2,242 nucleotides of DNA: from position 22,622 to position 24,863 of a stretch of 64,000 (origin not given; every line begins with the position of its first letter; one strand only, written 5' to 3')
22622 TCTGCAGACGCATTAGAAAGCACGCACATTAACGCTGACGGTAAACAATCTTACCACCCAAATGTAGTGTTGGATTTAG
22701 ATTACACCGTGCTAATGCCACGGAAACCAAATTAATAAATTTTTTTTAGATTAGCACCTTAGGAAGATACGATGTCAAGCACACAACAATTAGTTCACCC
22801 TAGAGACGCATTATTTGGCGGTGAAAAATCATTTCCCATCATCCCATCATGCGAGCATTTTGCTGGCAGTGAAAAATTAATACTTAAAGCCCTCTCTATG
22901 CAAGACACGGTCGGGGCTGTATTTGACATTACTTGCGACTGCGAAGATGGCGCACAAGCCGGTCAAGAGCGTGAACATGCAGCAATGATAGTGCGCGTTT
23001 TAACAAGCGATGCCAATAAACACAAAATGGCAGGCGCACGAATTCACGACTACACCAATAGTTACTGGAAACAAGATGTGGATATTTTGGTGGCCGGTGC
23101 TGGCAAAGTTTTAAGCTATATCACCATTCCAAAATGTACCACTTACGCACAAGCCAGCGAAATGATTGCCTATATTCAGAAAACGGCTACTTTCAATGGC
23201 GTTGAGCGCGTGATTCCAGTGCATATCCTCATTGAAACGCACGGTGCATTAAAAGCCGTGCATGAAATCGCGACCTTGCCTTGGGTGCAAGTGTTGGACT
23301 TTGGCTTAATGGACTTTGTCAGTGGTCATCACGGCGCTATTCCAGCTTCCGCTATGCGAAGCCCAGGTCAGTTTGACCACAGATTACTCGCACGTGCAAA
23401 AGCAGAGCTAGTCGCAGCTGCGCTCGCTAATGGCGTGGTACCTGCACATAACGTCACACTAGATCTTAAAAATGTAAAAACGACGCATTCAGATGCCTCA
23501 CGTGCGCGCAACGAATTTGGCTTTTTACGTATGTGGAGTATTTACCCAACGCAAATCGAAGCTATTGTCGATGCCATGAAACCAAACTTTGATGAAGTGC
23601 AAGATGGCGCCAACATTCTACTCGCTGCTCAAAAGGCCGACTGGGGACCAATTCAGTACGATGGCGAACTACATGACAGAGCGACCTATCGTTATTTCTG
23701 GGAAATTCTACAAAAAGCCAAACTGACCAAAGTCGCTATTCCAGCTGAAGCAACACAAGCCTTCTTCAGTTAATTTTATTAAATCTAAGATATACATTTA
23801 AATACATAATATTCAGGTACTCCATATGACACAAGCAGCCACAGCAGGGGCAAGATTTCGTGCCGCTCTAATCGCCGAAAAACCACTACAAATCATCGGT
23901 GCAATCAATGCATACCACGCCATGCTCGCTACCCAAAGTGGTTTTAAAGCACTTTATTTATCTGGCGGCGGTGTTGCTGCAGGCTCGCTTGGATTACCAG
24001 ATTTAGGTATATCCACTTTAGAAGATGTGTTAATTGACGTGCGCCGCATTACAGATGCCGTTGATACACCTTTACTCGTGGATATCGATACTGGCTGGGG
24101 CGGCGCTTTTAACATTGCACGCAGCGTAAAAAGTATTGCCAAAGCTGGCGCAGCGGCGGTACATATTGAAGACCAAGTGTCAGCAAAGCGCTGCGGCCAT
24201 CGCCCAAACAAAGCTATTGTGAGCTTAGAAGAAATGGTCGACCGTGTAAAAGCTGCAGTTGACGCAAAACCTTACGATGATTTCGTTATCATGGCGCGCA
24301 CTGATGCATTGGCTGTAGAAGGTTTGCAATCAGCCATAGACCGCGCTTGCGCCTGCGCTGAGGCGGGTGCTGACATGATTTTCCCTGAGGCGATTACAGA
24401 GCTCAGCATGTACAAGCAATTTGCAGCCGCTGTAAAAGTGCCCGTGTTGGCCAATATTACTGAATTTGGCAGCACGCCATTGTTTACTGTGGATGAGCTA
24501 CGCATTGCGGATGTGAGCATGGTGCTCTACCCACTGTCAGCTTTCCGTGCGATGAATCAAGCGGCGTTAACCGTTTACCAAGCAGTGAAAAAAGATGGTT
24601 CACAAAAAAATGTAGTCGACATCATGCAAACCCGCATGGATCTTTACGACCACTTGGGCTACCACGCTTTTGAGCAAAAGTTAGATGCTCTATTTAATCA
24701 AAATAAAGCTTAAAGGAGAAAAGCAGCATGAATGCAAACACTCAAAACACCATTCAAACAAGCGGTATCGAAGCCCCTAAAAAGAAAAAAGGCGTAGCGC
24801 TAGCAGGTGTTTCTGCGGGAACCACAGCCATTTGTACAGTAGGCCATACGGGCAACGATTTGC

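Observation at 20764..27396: Two CitE-like acyl-CoA lyases and a double-MaoC hydratase fused upstream of prpBCD in one operon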

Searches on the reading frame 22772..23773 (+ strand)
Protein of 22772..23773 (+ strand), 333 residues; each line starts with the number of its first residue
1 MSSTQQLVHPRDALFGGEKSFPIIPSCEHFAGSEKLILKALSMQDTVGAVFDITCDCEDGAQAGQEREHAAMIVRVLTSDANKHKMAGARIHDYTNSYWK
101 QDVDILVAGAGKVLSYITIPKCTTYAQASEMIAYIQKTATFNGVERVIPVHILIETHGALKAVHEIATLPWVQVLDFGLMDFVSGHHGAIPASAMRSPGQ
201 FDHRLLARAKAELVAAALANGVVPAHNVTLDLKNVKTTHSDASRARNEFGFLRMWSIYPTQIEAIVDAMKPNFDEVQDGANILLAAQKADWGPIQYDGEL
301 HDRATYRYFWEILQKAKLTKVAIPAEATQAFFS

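Call 3: search_protein_families(library=pfam, proteins=[window:22772-23773:+])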
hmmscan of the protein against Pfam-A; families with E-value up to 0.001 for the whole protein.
window:22772-23773:+ (333 aa): 1 family
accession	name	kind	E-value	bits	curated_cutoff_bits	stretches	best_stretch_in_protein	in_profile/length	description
PF03328.21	HpcH_HpaI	-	8.6e-12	45.2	25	1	54-245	26-208/221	HpcH/HpaI aldolase/citrate lyase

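Call 4: search_protein_families(library=ncbifam, proteins=[window:22772-23773:+])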
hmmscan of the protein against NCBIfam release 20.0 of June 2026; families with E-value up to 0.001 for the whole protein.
window:22772-23773:+ (333 aa): 3 families
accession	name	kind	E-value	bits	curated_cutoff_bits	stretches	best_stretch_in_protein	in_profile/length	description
NF038242.1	RipC_Ccl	equivalog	4.4e-13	49.4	375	1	55-314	28-266/268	itaconate degradation C-C-lyase RipC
NF041626.1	malyCoAlyase_Halo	equivalog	1e-06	27.9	500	1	99-330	89-327/340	L-malyl-CoA/beta-methylmalyl-CoA lyase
TIGR01588.1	citE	equivalog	7.1e-06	25.3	443.4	1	53-304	28-271/288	citrate (pro-3S)-lyase subunit beta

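Call 10: search_solved_structures(query=window:22772-23773:+, max_evalue=0.01)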
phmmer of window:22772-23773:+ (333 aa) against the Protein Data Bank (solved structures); distinct sequences matched with E-value up to 0.01: 9.
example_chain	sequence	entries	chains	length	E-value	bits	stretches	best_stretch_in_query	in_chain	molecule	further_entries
3qqw_A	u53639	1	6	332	8.6e-153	511.5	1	8-332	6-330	Putative citrate lyase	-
3r4i_A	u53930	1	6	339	3e-110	371.7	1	8-331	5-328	Citrate Lyase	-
4l9y_A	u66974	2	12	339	1.6e-12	50.7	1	47-318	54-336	Malyl-CoA lyase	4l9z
5ugr_A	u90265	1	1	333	5.7e-09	39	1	214-317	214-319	Malyl-CoA lyase/beta-methylmalyl-CoA lyase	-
3qll_A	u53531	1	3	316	8e-07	31.9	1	55-316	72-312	Citrate lyase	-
4l7z_A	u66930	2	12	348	1e-05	28.3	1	88-319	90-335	HpcH/HpaI aldolase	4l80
6kin_A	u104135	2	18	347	0.0001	25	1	85-321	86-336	HpcH/HpaI aldolase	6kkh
8khl_A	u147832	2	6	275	0.0018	20.9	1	147-306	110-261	Probable acyl-CoA lyase beta chain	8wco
9nzb_A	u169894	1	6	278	0.0018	20.9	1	147-306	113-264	Acyl-CoA lyase beta chain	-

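Call 27: find_homologous_proteins(query=window:22772-23773:+, max_evalue=1e-10)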
Query window:22772-23773:+ (333 aa): 7993 proteins with E <= 1e-10 among 8000 candidates; the best 120 are listed.
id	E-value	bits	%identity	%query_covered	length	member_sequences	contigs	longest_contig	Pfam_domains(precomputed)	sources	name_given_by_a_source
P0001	5.4e-217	737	97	100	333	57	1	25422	PF03328.21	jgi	jgi:citrate lyase subunit beta/citryl-CoA lyase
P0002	1.4e-215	733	96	100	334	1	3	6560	PF03328.21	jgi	jgi:citrate lyase subunit beta/citryl-CoA lyase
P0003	5.5e-215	731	96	100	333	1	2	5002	PF03328.21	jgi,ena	jgi:citrate lyase subunit beta/citryl-CoA lyase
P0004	2.5e-214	729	95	100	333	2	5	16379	PF03328.21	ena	-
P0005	3.2e-214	728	95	100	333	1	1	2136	PF03328.21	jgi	jgi:citrate lyase subunit beta/citryl-CoA lyase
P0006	5.8e-214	727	95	100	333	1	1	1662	PF03328.21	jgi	jgi:citrate lyase subunit beta/citryl-CoA lyase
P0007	6.3e-214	727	95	100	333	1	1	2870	PF03328.21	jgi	jgi:citrate lyase subunit beta/citryl-CoA lyase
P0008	1.3e-213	726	95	100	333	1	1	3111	PF03328.21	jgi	jgi:citrate lyase subunit beta/citryl-CoA lyase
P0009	1.7e-213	726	95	100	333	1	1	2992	PF03328.21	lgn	-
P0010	4.5e-213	724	95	100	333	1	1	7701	PF03328.21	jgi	-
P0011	5.9e-213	724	95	100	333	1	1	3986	PF03328.21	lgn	-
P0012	9.0e-213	723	95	100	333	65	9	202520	PF03328.21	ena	-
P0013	1.6e-212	723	95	100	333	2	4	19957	PF03328.21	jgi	jgi:citrate lyase subunit beta/citryl-CoA lyase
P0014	5.3e-212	721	94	100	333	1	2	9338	PF03328.21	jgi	jgi:citrate lyase subunit beta/citryl-CoA lyase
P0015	6.9e-212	720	95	100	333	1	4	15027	PF03328.21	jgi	jgi:citrate lyase subunit beta/citryl-CoA lyase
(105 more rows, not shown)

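Call 28: search_solved_structures(query=window:22772-23773:+, max_evalue=1e-50, show_alignments=2)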
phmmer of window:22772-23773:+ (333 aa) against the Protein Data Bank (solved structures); distinct sequences matched with E-value up to 1e-50: 2.
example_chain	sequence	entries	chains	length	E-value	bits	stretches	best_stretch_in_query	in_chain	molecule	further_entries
3qqw_A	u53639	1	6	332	8.6e-153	511.5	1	8-332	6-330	Putative citrate lyase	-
3r4i_A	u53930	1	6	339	3e-110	371.7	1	8-331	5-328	Citrate Lyase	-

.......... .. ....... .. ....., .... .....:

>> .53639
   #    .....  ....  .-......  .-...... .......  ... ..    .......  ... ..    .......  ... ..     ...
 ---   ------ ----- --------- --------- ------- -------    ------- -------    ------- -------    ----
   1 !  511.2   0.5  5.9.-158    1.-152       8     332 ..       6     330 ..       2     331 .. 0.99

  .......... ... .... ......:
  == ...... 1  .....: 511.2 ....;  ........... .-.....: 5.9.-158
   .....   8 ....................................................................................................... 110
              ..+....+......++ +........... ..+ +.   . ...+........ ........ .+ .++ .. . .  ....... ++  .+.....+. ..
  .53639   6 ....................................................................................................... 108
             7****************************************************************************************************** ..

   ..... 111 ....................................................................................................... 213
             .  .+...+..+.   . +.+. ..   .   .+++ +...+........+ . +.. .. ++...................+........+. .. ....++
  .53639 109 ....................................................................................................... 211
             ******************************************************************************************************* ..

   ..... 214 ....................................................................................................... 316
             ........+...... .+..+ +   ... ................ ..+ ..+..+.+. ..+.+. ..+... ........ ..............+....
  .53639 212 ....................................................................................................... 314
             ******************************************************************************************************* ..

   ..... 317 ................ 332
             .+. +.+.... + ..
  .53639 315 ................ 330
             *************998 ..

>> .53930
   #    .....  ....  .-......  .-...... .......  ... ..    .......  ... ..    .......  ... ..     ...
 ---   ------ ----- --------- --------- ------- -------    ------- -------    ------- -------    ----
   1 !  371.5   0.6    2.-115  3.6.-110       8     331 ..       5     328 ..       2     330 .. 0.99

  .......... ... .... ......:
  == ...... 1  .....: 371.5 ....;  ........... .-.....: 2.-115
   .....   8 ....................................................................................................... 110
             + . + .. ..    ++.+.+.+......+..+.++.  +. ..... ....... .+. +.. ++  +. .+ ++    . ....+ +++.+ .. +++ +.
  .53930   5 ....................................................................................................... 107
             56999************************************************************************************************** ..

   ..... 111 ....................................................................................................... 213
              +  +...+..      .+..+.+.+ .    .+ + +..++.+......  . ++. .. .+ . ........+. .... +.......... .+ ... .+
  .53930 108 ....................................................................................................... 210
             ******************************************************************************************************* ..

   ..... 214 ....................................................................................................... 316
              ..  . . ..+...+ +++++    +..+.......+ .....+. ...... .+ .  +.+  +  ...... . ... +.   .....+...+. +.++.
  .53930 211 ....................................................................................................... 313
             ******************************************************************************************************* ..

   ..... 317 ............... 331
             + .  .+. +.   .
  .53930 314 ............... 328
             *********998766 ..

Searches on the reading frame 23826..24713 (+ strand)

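Call 3: search_protein_families(library=pfam, proteins=[window:23826-24713:+])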
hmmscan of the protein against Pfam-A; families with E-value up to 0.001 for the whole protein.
window:23826-24713:+ (295 aa): 2 families
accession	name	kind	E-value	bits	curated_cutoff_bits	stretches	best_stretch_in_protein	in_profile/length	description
PF13714.12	PEP_mutase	-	1.4e-42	146.4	31.5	1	11-253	1-238/240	Phosphoenolpyruvate phosphomutase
PF00463.27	ICL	-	1.3e-14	54.1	26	1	81-173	150-245/526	Isocitrate lyase family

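Call 4: search_protein_families(library=ncbifam, proteins=[window:23826-24713:+])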
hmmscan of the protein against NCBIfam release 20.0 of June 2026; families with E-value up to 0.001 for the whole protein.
window:23826-24713:+ (295 aa): 8 families
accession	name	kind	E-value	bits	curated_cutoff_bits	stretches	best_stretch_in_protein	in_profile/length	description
NF008455.0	PRK11320.1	equivalog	4.2e-161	535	353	1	3-294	3-294/295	methylisocitrate lyase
TIGR02317.1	prpB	equivalog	3e-127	423.7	354.4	1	8-291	2-284/285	methylisocitrate lyase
TIGR02319.1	CPEP_Pphonmut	equivalog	6.9e-54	183.1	420.05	1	6-276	3-273/294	carboxyvinyl-carboxyphosphonate phosphorylmutase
TIGR02320.1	PEP_mutase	equivalog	8.7e-34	116.8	319.55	1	15-266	5-269/284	phosphoenolpyruvate mutase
TIGR02321.1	Pphn_pyruv_hyd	equivalog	8.2e-27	94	374.4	1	10-264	6-263/290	phosphonopyruvate hydrolase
NF011645.0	PRK15063.1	equivalog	3.1e-20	72.4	562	1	81-172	148-242/430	isocitrate lyase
TIGR01346.1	isocit_lyase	equivalog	4.6e-18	64.9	275.9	1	81-173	151-246/527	isocitrate lyase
NF005074.0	PRK06498.1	equivalog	2e-11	43.2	446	1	81-164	179-266/531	isocitrate lyase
